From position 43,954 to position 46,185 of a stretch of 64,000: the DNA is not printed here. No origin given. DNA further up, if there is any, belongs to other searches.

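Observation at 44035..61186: Arn/Gtr-style periplasmic glycosylation route (aminotransferase, N-acetyltransferase, ArnC-like GT2, flippase, TPR-fused GT-C) with no polymerisation genes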

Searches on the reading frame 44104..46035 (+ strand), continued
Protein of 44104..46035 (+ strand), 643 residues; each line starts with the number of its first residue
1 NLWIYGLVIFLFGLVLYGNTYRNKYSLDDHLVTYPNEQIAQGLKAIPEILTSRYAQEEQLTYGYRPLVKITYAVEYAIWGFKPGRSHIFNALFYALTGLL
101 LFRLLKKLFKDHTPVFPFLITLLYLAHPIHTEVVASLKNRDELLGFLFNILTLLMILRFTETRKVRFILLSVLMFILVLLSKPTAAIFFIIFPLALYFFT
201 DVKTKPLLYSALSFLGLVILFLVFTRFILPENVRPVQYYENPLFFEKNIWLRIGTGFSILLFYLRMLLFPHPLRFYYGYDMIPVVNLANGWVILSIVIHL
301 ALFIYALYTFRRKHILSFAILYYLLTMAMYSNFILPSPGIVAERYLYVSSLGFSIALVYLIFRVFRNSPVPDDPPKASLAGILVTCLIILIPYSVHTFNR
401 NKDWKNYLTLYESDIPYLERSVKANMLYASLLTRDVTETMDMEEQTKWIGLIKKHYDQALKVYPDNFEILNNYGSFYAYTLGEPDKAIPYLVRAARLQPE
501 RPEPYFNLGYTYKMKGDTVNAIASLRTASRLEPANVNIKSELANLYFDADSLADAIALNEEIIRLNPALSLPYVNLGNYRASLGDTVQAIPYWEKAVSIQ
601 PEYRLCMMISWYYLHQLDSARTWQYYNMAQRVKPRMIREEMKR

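Call 26: search_solved_structures(query=window:44104-46035:+, max_evalue=0.01)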
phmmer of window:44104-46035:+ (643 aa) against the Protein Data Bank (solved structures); distinct sequences matched with E-value up to 0.01: 66 (the best 60 are shown).
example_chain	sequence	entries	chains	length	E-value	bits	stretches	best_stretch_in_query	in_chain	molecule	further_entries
9qhb_A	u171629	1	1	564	1.5e-51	178.9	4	459-602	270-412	Engineered tetratricopeptide repeat protein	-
9qhc_A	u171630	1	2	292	1e-26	96.9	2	459-602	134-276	Engineered tetratricopeptide repeat protein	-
8bu0_A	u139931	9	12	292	1.1e-26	96.8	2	466-602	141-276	Consensus tetratricopeptide repeat protein | Crystal structure of an 8-repeat consensus TPR superhelix with Zinc. | Monomer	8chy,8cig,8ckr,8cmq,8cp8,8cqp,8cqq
7yeh_B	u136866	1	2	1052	6.5e-26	94.2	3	456-603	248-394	UDP-N-acetylglucosamine--peptide N-acetylglucosaminyltransferase 110 kDa subunit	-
7yea_A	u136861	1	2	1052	8.1e-26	93.9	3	456-603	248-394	UDP-N-acetylglucosamine--peptide N-acetylglucosaminyltransferase 110 kDa subunit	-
7ntf_A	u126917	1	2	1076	1.2e-25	93.4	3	456-603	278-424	Isoform 1 of UDP-N-acetylglucosamine--peptide N-acetylglucosaminyltransferase 110 kDa subu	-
1w3b_A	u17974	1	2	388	2.3e-22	82.5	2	456-603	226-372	UDP-N-ACETYLGLUCOSAMINE--PEPTIDE N-ACETYLGLUCOSAMINYLTRANSFERASE 110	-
6eou_A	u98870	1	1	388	4e-22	81.7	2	456-603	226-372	UDP-N-acetylglucosamine--peptide N-acetylglucosaminyltransferase 110 kDa subunit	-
7obi_A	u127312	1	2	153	1.5e-14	56.7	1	467-601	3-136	CTPR-rv4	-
8ch0_A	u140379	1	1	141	5.6e-14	54.8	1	471-601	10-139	Consensus tetratricopeptide repeat protein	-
2fo7_A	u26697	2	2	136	7.5e-14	54.4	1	472-601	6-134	SYNTHETIC CONSENSUS TPR PROTEIN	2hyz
9gzg_A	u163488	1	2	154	1.8e-10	43.2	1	480-602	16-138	Engineered CTPR protein with glutamic acids for conductivity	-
1na0_A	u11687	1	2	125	5.5e-10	41.6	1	454-545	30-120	designed protein CTPR3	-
2wqh_A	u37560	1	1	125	7.8e-10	41.1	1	454-544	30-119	CTPR3Y3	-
6v8e_A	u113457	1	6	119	2.9e-09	39.2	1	454-544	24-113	Designed protein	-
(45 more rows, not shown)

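Call 37: find_encoding_contigs(protein=P0076, flank=10000, max_places=1)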
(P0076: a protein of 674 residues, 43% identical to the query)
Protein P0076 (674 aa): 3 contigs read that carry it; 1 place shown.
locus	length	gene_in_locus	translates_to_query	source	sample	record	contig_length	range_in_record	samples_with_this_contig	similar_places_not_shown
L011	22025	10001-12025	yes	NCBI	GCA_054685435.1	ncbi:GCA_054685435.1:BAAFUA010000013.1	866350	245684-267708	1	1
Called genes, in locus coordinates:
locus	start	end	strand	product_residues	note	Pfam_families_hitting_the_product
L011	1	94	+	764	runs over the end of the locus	PF08206:OB_RNB, PF17849:OB_Dis3, PF17876:CSD2, PF00773:RNB, PF00575:S1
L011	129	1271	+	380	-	-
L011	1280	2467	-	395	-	PF00009:GTP_EFTU, PF01926:MMR_HSR1 (faint), PF22594:GTP-eEF1A_C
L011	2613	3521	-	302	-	PF01507:PAPS_reduct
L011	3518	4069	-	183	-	PF01583:APS_kinase, PF13671:AAA_33 (weak)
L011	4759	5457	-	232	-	PF00590:TP_methylase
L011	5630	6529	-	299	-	-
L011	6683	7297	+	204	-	PF00265:TK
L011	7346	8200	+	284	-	PF00160:Pro_isomerase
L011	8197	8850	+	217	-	PF00160:Pro_isomerase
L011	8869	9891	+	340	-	PF02912:Phe_tRNA-synt_N, PF01409:tRNA-synt_2d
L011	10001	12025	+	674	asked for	PF13231:PMT_2, PF00515:TPR_1, PF07719:TPR_2 (weak), PF13181:TPR_8 (weak), PF13424:TPR_12 (weak), PF13431:TPR_17 (weak), PF14559:TPR_19 (weak), PF00515:TPR_1 (weak), +11 more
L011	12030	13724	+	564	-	PF00501:AMP-binding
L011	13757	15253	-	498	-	PF02310:B12-binding (weak), PF04055:Radical_SAM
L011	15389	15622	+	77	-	PF00550:PP-binding (faint)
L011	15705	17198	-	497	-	PF00999:Na_H_Exchanger, PF02080:TrkA_C (weak)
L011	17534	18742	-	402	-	-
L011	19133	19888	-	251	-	PF00072:Response_reg, PF04397:LytTR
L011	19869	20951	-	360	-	PF06580:His_kinase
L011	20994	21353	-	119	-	-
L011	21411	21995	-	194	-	PF13505:OMP_b-brl, PF13568:OMP_b-brl_2 (faint)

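Call 38: find_encoding_contigs(protein=P0065, flank=10000, max_places=1)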
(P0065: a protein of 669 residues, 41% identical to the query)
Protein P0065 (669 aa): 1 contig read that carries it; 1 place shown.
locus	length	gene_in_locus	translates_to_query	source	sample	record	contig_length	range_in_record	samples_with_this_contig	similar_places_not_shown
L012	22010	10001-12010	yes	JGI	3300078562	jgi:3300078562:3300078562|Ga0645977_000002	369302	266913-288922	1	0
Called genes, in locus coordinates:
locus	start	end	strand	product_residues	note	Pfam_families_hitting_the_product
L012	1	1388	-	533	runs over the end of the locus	PF01855:POR_N, PF02775:TPP_enzyme_C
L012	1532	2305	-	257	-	PF01048:PNP_UDP_1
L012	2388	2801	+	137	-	PF01894:YjbQ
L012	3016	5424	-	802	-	PF00676:E1_dh, PF02779:Transket_pyr, PF02780:Transketolase_C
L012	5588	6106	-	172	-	PF25767:ARM_TBCD_2nd (faint), PF13646:HEAT_2 (faint)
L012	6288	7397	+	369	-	PF00756:Esterase, PF10503:Esterase_PHB (weak), PF02230:Abhydrolase_2, PF00561:Abhydrolase_1 (weak), PF18962:Por_Secre_tail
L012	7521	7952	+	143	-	-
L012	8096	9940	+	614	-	PF02518:HATPase_c (weak), PF00204:DNA_gyraseB, PF01751:Toprim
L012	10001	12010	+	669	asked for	PF13174:TPR_6 (faint), PF13428:TPR_14 (faint), PF13424:TPR_12 (weak), PF13414:TPR_11 (weak), PF13431:TPR_17 (weak), PF00515:TPR_1, PF07719:TPR_2 (weak), PF13181:TPR_8 (weak), +2 more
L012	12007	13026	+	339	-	PF08392:FAE1_CUT1_RppA, PF00195:Chal_sti_synt_N, PF08545:ACP_syn_III, PF08541:ACP_syn_III_C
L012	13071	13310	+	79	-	-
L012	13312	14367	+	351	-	PF08545:ACP_syn_III, PF08541:ACP_syn_III_C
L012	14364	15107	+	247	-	PF23441:SDR (weak), PF00106:adh_short, PF01370:Epimerase (weak), PF08659:KR, PF13561:adh_short_C2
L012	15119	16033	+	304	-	PF00535:Glycos_transf_2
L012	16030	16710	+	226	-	PF13302:Acetyltransf_3 (weak)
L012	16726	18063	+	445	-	PF02310:B12-binding, PF04055:Radical_SAM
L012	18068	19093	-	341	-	PF00685:Sulfotransfer_1, PF13469:Sulfotransfer_3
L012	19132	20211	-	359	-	PF00685:Sulfotransfer_1, PF13469:Sulfotransfer_3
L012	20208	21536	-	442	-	PF01943:Polysacc_synt, PF13440:Polysacc_synt_3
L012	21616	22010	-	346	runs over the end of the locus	PF00685:Sulfotransfer_1, PF13469:Sulfotransfer_3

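Call 39: predict_structure(alignment_id=A1)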
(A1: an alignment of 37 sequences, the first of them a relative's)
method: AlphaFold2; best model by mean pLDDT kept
length: 666 residues; sequences in the alignment: 37
mean_pLDDT: 88.1   pTM: 0.81
mean pLDDT of the five models: 88.1, 87.9, 86.8, 85.9, 83.9
residues with pLDDT >= 90: 395; 70-90: 226; 50-70: 30; < 50: 15
segments of 3 or more residues with pLDDT < 50: 1-13
pLDDT, mean of each block of 10 residues (from residue 1): 40 50 83 96 85 74 91 85 83 93 89 96 96 91 96 89 93 96 91 96 89 92 89 91 91 80 83 90 89 63 81 95 96 93 93 71 79 95 94 78 94 92 84 83 86 87 85 95 92 95 94 97 95 95 96 92 94 93 93 93 90 94 92 92 94 87 64
secondary structure, 60 per line:
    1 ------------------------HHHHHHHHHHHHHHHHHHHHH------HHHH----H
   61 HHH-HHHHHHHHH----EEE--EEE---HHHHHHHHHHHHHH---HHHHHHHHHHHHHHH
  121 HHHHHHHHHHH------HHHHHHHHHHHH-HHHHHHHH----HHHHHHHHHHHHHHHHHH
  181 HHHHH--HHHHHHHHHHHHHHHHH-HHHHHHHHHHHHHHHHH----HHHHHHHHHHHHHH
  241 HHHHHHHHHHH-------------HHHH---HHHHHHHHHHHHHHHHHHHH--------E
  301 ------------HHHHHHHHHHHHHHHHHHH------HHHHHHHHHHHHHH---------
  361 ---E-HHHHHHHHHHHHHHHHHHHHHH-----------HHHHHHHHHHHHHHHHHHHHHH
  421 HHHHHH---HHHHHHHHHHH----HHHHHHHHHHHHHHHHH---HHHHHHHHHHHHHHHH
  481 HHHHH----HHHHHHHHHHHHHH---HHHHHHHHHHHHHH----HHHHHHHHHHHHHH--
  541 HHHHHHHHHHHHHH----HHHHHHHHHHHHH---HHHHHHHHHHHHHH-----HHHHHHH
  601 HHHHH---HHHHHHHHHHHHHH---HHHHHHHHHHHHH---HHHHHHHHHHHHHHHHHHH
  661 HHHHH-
elements in order: H25-45 H52-55 H60-63 H65-73 E78-80 E83-85 H89-102 H106-131 H138-149 H151-158 H163-185 H188-204 H206-222 H227-251 H265-268 H272-291 H313-331 H338-351 H366-387 H399-426 H430-440 H445-461 H465-485 H490-503 H507-520 H525-538 H541-554 H559-571 H575-588 H594-605 H609-622 H626-638 H642-665

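Call 43: fold_search(model_id=the predicted structure, library=pdb)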
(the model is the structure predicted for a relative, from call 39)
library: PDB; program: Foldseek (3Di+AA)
matches with E <= 10: 1381; with E <= 0.001: 258
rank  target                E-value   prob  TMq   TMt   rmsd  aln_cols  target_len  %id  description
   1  9qhb                  2.4e-09  1.00  0.32  0.71   8.9       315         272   22  Crystal structure of 16-repeat CTPR protein with eliminated coordination sites (released 2025-10-22)
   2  8chy                  6.2e-09  1.00  0.29  0.65   9.0       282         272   23  Crystal structure of an 8-repeat consensus TPR superhelix with Zinc. (released 2024-02-21)
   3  9qhc_B                3.1e-08  1.00  0.29  0.67   3.8       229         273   27  Crystal structure of 8-repeat CTPR protein with eliminated coordination sites (released 2025-10-22)
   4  9qhc_A                4.4e-08  1.00  0.28  0.64  14.1       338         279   21  Crystal structure of 8-repeat CTPR protein with eliminated coordination sites (released 2025-10-22)
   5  1w3b_A                6.4e-08  1.00  0.23  0.36  21.8       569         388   15  The superhelical TPR domain of O-linked GlcNAc transferase reveals structural similarities to importin alpha. (released 2004-09-09)
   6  6eou                  1.3e-07  1.00  0.28  0.51  11.8       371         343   18  O-GlcNAc transferase TPR domain with the intellectual disability associated mutation L254F (released 2018-05-09)
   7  1w3b_B                4.3e-07  1.00  0.30  0.52  11.5       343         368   17  The superhelical TPR domain of O-linked GlcNAc transferase reveals structural similarities to importin alpha. (released 2004-09-09)
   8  7ntf_A                5.4e-07  1.00  0.28  0.21  13.0       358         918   17  Cryo-EM structure of unliganded O-GlcNAc transferase (released 2021-11-17)
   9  6vbv_4                5.6e-07  1.00  0.29  0.44  13.5       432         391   16  Structure of the bovine BBSome:ARL6:GTP complex (released 2020-01-29)
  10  7ntf_B                6.1e-07  1.00  0.28  0.23   5.3       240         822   22  Cryo-EM structure of unliganded O-GlcNAc transferase (released 2021-11-17)
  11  6voa_E                7.0e-07  1.00  0.28  0.44  12.6       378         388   16  Cryo-EM structure of the BBSome-ARL6 complex (released 2020-06-24)
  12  6vbu_4                1.2e-06  1.00  0.28  0.45  11.9       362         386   16  Structure of the bovine BBSome complex (released 2020-01-29)
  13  7yea_A                1.2e-06  1.00  0.29  0.20  12.8       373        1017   18  Human O-GlcNAc transferase Dimer (released 2023-07-12)
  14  9rtt_Q                1.4e-06  1.00  0.30  0.23  22.2       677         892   11  Activated Elongation Complex with IWS1 and ELOF1 (released 2025-09-03)
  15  5dse_C                1.5e-06  1.00  0.21  0.20  30.1       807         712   11  Crystal Structure of the TTC7B/Hyccin Complex (released 2015-12-02)
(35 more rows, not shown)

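Call 53: find_encoding_contigs(protein=P0026, flank=10000, max_places=1)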
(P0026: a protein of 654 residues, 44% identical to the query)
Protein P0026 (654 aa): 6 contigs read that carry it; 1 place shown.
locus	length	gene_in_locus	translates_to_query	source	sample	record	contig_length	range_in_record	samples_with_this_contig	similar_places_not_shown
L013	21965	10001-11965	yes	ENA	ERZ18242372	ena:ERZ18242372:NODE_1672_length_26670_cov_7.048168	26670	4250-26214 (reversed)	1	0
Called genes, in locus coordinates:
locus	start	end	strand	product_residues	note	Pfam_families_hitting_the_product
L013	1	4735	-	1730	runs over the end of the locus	?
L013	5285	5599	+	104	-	PF00829:Ribosomal_L21p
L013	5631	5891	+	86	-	PF01016:Ribosomal_L27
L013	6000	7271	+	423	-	PF02403:Seryl_tRNA_N, PF00587:tRNA-synt_2b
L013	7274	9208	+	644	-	PF13174:TPR_6 (faint), PF13424:TPR_12 (faint), PF13428:TPR_14 (faint), PF13432:TPR_16 (faint), PF14559:TPR_19 (faint)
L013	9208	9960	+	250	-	PF00398:RrnaAD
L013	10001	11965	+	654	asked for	PF13231:PMT_2 (weak), PF08409:TMTC_DUF1736 (weak), PF13414:TPR_11 (weak), PF13432:TPR_16 (weak), PF23914:TPR_CcmH_CycH (weak), PF00515:TPR_1, PF07719:TPR_2, PF14559:TPR_19, +11 more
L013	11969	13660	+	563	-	PF00501:AMP-binding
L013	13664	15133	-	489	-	PF02310:B12-binding, PF04055:Radical_SAM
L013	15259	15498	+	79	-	PF00550:PP-binding (weak)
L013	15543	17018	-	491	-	PF02310:B12-binding, PF04055:Radical_SAM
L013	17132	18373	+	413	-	PF08545:ACP_syn_III, PF08541:ACP_syn_III_C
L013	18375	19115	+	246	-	PF23441:SDR (faint), PF00106:adh_short, PF08659:KR, PF13561:adh_short_C2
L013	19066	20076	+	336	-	PF00535:Glycos_transf_2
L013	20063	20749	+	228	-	PF13302:Acetyltransf_3, PF13420:Acetyltransf_4 (weak)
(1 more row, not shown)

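Call 54: find_encoding_contigs(protein=P0080, flank=10000, max_places=1)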
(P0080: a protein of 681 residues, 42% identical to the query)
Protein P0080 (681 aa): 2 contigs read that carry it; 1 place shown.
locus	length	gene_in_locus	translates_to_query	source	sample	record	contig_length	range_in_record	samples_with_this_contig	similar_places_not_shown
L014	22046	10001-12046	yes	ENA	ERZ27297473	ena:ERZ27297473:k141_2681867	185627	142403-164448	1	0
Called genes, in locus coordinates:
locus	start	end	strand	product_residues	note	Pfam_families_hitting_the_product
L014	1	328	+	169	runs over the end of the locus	PF25917:BSH_RND (weak), PF25984:BSH_YknX (faint), PF00364:Biotin_lipoyl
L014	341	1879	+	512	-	PF01039:Carboxyl_trans, PF03255:ACCA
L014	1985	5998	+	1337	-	PF00801:PKD (weak), PF18911:PKD_4 (weak), PF18962:Por_Secre_tail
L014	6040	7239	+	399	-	PF01546:Peptidase_M20, PF07687:M20_dimer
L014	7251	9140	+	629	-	PF10602:RPN7 (faint), PF07719:TPR_2 (faint), PF13174:TPR_6 (faint), PF13176:TPR_7 (faint), PF13181:TPR_8 (faint), PF13424:TPR_12 (faint), PF13428:TPR_14 (faint), PF13432:TPR_16 (faint), +2 more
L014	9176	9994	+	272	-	PF00398:RrnaAD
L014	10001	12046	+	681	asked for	PF13176:TPR_7 (faint), PF13174:TPR_6 (faint), PF13431:TPR_17 (weak), PF00515:TPR_1, PF07719:TPR_2, PF13181:TPR_8 (weak), PF13424:TPR_12 (weak), PF14559:TPR_19 (weak), +5 more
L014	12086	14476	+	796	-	PF13620:CarboxypepD_reg, PF13715:CarbopepD_reg_2, PF07715:Plug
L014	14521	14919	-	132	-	PF16231:DUF4890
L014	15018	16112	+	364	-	PF00685:Sulfotransfer_1, PF13469:Sulfotransfer_3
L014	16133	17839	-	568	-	PF00501:AMP-binding, PF23024:AMP-dom_DIP2-like (faint)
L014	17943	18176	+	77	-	-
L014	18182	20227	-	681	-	PF00501:AMP-binding, PF23024:AMP-dom_DIP2-like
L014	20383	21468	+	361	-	PF08545:ACP_syn_III, PF08541:ACP_syn_III_C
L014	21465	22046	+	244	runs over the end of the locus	PF00106:adh_short, PF08659:KR, PF13561:adh_short_C2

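Call 70: find_encoding_contigs(protein=window:44197-46035:+, flank=3000, max_places=6)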
Protein window:44197-46035:+ (612 aa): 2 contigs read that carry it; 1 place shown.
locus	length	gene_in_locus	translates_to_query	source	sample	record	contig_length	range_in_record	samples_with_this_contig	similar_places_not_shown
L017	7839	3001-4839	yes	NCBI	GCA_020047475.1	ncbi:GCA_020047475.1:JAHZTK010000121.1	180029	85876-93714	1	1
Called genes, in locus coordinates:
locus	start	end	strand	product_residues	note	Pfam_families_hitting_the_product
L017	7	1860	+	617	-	PF12895:ANAPC3 (faint), PF13424:TPR_12 (faint), PF23914:TPR_CcmH_CycH (faint), PF00515:TPR_1 (faint), PF07719:TPR_2 (faint), PF13174:TPR_6 (faint), PF13181:TPR_8 (faint), PF13428:TPR_14 (faint), +2 more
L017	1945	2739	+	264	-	PF00398:RrnaAD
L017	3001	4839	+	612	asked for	PF13231:PMT_2, PF21033:RMD1-3 (faint), PF13181:TPR_8 (faint), PF13428:TPR_14 (faint), PF00515:TPR_1 (faint), PF07719:TPR_2 (faint), PF13371:TPR_9 (faint), PF13414:TPR_11 (faint), +4 more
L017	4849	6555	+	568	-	PF00501:AMP-binding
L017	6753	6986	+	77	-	-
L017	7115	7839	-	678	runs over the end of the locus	PF00501:AMP-binding, PF23024:AMP-dom_DIP2-like (weak), PF00550:PP-binding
